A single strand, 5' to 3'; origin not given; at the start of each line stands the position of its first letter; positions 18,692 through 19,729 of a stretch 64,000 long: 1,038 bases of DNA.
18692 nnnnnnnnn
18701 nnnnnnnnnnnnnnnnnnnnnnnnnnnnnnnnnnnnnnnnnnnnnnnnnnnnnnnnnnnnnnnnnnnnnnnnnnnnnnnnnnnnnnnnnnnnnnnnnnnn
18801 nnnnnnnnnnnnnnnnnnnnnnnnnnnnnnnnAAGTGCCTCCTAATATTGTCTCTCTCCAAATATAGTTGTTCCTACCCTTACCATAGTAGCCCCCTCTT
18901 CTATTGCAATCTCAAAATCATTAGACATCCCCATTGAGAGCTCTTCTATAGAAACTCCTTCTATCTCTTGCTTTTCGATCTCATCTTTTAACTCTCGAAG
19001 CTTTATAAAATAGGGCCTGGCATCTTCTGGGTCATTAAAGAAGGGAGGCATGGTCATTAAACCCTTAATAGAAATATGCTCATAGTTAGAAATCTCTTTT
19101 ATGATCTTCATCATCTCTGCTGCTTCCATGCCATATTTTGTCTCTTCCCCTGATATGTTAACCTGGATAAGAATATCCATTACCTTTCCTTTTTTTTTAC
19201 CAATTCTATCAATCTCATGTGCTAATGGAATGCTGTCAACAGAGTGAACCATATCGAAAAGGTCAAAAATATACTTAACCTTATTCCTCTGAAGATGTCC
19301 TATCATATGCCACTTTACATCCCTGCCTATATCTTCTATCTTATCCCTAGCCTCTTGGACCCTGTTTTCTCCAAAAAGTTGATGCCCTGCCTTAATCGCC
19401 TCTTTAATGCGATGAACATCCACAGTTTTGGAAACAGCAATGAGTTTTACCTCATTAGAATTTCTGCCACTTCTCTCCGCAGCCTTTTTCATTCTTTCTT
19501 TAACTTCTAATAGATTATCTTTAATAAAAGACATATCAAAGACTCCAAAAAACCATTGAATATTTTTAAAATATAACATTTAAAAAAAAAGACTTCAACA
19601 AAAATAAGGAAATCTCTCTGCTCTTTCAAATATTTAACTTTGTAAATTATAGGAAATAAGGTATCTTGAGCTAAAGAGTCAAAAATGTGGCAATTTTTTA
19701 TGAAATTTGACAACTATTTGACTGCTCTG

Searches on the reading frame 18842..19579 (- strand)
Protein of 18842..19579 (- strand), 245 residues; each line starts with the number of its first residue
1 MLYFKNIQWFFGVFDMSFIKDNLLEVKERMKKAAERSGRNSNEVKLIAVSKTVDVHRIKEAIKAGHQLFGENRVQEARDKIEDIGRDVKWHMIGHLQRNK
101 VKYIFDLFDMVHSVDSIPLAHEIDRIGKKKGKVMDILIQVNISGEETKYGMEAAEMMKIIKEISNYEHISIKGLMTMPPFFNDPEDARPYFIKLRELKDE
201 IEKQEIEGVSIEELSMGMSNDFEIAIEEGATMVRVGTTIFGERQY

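Call 4: search_protein_families(library=pfam, proteins=[window:18842-19579:-], max_evalue=1)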
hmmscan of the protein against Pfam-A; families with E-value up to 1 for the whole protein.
window:18842-19579:- (245 aa): 1 family
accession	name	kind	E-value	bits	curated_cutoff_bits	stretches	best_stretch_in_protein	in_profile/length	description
PF01168.26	Ala_racemase_N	-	9.9e-24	84.7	24.1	1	26-243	6-219/220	Alanine racemase, N-terminal domain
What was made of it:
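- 18842..19579 (-): ylmE/yggS-like PLP-binding gene, divergent from ORF1. Its true start is probably at 19534, since the orthologues are 230 aa. Pfam Ala_racemase_N (call 4).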
